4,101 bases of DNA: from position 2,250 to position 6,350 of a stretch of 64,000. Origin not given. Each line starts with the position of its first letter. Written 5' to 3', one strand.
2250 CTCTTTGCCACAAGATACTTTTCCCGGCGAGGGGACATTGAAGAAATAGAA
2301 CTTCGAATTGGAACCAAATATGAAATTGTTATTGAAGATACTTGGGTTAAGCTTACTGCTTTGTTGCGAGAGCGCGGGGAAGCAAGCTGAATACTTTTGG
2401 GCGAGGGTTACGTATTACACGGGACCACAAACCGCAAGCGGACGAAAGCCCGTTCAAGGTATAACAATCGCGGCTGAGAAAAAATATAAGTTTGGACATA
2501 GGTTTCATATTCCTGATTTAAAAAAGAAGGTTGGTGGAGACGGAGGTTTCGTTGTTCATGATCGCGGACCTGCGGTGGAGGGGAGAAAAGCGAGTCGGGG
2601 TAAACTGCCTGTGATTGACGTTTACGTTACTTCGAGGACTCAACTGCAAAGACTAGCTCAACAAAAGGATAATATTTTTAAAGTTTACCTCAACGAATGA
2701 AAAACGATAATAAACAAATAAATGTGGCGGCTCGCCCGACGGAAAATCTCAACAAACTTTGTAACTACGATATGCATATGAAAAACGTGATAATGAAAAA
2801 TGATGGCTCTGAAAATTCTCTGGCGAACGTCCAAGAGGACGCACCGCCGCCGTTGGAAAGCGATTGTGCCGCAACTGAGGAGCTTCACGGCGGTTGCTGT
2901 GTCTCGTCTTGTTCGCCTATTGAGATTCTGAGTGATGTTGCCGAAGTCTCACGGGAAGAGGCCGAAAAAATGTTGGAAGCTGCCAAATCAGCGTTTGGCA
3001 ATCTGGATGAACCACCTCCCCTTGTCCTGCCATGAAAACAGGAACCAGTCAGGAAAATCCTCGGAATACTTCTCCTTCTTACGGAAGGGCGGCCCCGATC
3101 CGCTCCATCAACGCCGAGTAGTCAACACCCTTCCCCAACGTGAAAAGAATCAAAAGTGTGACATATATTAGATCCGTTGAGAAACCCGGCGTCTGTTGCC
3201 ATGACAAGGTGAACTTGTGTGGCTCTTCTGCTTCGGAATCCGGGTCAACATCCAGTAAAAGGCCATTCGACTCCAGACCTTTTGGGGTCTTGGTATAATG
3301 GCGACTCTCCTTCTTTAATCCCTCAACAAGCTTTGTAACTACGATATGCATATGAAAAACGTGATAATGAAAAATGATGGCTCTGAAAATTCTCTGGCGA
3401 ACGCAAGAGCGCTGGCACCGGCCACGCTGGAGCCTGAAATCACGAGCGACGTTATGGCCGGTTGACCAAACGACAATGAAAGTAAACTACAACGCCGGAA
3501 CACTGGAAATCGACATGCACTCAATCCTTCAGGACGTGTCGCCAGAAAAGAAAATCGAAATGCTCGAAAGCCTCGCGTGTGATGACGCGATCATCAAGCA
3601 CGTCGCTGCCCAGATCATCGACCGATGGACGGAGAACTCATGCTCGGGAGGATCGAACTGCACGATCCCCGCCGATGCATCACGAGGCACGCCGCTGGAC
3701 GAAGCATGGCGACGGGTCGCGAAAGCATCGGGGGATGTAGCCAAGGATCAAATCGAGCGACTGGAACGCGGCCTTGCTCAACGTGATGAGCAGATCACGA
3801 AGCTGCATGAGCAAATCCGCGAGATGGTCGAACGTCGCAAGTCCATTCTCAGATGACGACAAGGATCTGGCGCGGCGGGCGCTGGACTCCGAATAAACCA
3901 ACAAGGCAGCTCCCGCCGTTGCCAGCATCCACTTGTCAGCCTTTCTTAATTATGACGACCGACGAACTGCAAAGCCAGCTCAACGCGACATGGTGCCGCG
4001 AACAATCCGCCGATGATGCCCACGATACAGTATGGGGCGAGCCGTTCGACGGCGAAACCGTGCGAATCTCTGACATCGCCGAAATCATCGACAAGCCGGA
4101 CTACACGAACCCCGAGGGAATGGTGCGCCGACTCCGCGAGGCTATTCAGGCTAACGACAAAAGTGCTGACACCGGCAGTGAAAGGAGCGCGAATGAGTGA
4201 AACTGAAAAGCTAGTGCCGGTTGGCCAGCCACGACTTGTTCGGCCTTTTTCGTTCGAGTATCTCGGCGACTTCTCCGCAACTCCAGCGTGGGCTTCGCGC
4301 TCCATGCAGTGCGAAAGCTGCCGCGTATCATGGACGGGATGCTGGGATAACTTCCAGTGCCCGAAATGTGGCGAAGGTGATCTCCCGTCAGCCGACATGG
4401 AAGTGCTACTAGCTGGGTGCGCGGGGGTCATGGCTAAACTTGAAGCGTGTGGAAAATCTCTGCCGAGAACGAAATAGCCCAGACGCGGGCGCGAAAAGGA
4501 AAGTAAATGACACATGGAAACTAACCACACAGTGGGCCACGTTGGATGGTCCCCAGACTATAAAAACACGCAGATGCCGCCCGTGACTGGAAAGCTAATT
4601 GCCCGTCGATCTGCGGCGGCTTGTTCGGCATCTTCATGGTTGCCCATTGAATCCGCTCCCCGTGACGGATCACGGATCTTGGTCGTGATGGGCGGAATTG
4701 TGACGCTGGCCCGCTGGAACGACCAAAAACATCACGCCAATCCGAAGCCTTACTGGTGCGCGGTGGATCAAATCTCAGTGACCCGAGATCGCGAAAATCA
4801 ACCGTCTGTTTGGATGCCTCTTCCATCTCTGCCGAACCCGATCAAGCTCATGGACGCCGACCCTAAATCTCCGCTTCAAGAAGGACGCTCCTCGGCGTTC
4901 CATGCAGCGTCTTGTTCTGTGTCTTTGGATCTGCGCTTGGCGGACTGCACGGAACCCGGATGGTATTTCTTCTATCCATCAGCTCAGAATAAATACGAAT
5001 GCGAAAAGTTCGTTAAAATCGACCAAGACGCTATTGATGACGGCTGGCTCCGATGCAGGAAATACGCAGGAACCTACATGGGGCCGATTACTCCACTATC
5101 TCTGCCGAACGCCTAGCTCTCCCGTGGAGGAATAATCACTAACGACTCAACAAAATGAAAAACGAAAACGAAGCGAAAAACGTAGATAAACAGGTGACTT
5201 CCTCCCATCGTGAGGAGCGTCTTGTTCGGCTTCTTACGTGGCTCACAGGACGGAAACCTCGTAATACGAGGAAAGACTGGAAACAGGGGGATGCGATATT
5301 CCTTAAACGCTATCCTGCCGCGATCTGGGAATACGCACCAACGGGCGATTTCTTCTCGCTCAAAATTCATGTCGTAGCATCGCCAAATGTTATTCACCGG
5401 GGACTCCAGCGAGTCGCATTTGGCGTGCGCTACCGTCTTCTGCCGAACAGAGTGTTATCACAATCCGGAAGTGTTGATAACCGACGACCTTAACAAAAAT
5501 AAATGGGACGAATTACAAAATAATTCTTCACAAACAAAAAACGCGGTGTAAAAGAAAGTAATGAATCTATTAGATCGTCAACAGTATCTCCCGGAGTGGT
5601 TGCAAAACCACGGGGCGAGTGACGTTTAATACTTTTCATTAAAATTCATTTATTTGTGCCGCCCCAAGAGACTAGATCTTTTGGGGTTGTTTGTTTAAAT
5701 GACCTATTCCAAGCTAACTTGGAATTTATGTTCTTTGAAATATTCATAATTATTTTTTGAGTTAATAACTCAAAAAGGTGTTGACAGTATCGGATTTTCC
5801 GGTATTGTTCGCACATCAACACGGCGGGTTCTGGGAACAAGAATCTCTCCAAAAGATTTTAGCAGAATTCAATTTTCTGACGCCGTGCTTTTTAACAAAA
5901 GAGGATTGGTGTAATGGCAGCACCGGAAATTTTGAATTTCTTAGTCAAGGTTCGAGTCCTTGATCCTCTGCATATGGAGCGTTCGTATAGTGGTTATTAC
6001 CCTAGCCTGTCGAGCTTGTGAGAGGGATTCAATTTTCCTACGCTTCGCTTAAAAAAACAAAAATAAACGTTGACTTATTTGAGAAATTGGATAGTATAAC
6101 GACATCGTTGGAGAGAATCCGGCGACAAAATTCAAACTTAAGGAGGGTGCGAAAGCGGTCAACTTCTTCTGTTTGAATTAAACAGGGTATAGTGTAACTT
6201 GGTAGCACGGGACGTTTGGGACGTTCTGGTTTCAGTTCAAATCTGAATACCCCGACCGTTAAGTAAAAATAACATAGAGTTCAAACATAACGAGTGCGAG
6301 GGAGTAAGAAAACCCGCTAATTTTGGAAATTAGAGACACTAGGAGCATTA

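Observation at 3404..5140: Three GC-rich islands adjacent to repeat copies; two share a distinct hairpin-containing leader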

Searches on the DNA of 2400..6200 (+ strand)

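Call 7: search_dna_similar(query=window:2400-6200:+, collection=phages, mode=distant)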
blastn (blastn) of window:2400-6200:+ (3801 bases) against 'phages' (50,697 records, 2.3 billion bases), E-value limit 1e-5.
Records with a match: 20; places in all: 22; records where one place covers at least 80% of the query: 0.
Best place of each record, by identity: 80-90% 2; 60-80% 18.
By first word of the organism name: Vibrio 18; Acinetobacter 2.
By host as written in the record: - 19; Vibrio crassostreae 1.
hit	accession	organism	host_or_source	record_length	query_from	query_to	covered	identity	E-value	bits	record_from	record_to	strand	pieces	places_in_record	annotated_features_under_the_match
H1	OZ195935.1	Vibrio phage D484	Seawater and oysters mix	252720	3494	3567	2%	79.7%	1e-7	67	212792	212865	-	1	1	none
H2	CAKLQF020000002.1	Acinetobacter phage MD-2021a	not known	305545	3500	3572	2%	80.3%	1e-6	63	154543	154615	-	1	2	tRNA-Trp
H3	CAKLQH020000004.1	Acinetobacter phage MD-2021a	not known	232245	3500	3572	2%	80.3%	1e-6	63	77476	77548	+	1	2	tRNA-Trp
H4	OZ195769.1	Vibrio phage D482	Seawater and oysters mix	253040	3495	3567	2%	79.5%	4e-7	65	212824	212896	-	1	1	none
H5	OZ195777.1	Vibrio phage D480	Seawater and oysters mix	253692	3495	3567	2%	79.5%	4e-7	65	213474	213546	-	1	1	none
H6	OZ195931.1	Vibrio phage D491s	Seawater and oysters mix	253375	3495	3567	2%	79.5%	4e-7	65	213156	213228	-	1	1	none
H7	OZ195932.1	Vibrio phage D481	Seawater and oysters mix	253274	3495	3567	2%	79.5%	4e-7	65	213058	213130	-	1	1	none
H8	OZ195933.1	Vibrio phage D486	Seawater and oysters mix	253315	3495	3567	2%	79.5%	4e-7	65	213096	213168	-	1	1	none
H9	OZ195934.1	Vibrio phage D483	Seawater and oysters mix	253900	3495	3567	2%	79.5%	4e-7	65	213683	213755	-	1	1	none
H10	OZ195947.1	Vibrio phage D525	Seawater and oysters mix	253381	3495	3567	2%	79.5%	4e-7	65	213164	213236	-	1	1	none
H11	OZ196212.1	Vibrio phage D527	Seawater and oysters mix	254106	3495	3567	2%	79.5%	4e-7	65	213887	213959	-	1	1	none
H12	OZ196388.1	Vibrio phage D485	Seawater and oysters mix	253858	3495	3567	2%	79.5%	4e-7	65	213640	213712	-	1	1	none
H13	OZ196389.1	Vibrio phage D490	Seawater and oysters mix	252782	3495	3567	2%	79.5%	4e-7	65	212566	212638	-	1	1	none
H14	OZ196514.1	Vibrio phage K575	Seawater and oysters mix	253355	3495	3567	2%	79.5%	4e-7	65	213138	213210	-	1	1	none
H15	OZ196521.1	Vibrio phage K566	Seawater and oysters mix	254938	3495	3567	2%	79.5%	4e-7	65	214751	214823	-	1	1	none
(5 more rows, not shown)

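Call 62: build_rna_model(alignment_id=A3, structure=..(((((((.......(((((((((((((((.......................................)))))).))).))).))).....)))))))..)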
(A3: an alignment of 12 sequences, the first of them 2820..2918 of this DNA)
Model R1 built from alignment A3 (12 sequences, 102 columns); structure: as given.
model positions 100; base pairs 22; branch points 0; effective number of sequences 1.98; information 0.59 bits per position. Calibrated on 0.2 Mb of random sequence (short: E-values are rough).
structure used (alignment columns):
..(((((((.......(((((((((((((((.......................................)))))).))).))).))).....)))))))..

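Call 63: search_with_rna_model(model_id=R1, source=window, max_evalue=10, filters=off)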
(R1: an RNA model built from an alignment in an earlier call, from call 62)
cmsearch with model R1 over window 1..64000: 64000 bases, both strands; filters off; matches with E-value up to 10: 24.
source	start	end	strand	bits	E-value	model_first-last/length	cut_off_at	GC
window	56917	57017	+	107.2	2.7e-26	1-100/100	no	0.54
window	63542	63640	+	103.3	3e-25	1-100/100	no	0.56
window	61498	61598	+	103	3.6e-25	1-100/100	no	0.55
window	2820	2918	+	99.3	3.6e-24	1-100/100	no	0.62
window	56181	56281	+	98.1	7.2e-24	1-100/100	no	0.56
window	60467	60565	+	95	5e-23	1-100/100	no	0.58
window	59266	59366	+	93.8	1.1e-22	1-100/100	no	0.57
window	61987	62087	+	93.4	1.4e-22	1-100/100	no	0.62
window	62481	62578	+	89.6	1.4e-21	1-100/100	no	0.59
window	62998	63095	+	87.1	6.6e-21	1-100/100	no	0.57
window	57550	57648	+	86.3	1.1e-20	1-100/100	no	0.63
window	4147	4245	+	78.1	1.8e-18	1-100/100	no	0.56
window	3849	3942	+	38.8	6.8e-08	1-100/100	no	0.61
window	58158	58246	+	30.3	1.3e-05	1-100/100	no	0.63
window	4829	4921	+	27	0.0001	1-100/100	no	0.58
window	4532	4630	+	9.1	7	1-100/100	no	0.59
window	3416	3464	+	8.6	9.3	24-78/100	no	0.63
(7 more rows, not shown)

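Call 64: search_with_rna_model(model_id=R1, sources=[L001, L002, L005, L006, L007, L008, L009, L010], max_evalue=10, filters=off)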
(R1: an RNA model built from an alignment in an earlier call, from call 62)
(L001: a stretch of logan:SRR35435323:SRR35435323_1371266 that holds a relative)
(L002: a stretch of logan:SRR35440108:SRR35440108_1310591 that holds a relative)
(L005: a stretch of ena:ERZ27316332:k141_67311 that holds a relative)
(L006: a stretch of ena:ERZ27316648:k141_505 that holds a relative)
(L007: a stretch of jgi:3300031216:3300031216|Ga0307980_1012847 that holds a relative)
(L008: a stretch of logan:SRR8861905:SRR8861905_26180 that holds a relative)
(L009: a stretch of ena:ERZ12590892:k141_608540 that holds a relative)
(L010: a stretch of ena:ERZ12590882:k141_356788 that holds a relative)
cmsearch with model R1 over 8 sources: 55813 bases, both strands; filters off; matches with E-value up to 10: 20.
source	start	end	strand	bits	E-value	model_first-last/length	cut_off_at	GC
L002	241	339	+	78.1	1.6e-18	1-100/100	no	0.56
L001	521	609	+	30.3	1.2e-05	1-100/100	no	0.63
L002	923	1015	+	27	9.1e-05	1-100/100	no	0.58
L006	2490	2547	+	26.7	0.00011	1-100/100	no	0.59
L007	1067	1124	+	26.7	0.00011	1-100/100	no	0.59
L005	9808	9865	+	20.5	0.005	1-100/100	no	0.53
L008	1055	1112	+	20.5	0.005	1-100/100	no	0.53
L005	10850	10962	+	20.3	0.0058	16-92/100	no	0.59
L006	3530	3642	+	20.3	0.0058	16-92/100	no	0.59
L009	9847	9909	+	13.5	0.4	1-100/100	no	0.52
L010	100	162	+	13.5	0.4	1-100/100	no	0.52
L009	18998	19114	-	12.6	0.7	1-100/100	no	0.57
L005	3283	3345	-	11.6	1.3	1-100/100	no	0.52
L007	2113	2207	+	10.5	2.5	22-81/100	no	0.6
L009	2973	2999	-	9.4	5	1-100/100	no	0.63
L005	1568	1611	-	9.3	5.3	1-100/100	no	0.66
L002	626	724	+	9.1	6.1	1-100/100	no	0.59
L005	14110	14181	-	8.7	7.6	1-100/100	no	0.68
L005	12482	12504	-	8.6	8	1-100/100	no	0.61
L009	10495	10536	-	8.3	9.8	1-100/100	no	0.83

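Call 102: search_with_rna_model(model_id=R1, sources=[L055, L056, L057, L058, L059, L060], max_evalue=10, filters=off)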
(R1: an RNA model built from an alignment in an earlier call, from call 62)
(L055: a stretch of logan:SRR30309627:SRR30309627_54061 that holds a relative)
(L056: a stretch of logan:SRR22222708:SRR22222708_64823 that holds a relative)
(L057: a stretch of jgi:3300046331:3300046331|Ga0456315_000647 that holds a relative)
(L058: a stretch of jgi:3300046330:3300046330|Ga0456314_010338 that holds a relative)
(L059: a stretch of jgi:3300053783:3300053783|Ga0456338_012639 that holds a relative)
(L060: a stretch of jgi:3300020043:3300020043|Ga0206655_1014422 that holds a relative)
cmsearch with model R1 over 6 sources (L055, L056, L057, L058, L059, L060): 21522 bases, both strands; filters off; matches with E-value up to 10: 12.
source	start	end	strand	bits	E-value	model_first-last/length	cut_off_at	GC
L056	410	498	+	27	3.4e-05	1-100/100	no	0.57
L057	4841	4928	+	26.9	3.8e-05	1-100/100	no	0.64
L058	36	123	+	26.9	3.8e-05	1-100/100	no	0.64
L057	4520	4636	+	14.7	0.071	14-92/100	no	0.52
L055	4501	4537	-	10.5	0.96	1-100/100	no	0.65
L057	7523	7545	+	7.8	5.3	1-100/100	no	0.43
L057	1918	1947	+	7.4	6.6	1-100/100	no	0.53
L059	25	61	+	7.3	7.3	1-100/100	no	0.62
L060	2631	2675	+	7.2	7.8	1-100/100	no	0.67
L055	4467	4536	+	6.8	9.6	1-100/100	no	0.61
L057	1047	1073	+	6.8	9.8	1-100/100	no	0.59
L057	2490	2513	-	6.8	10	1-100/100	no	0.71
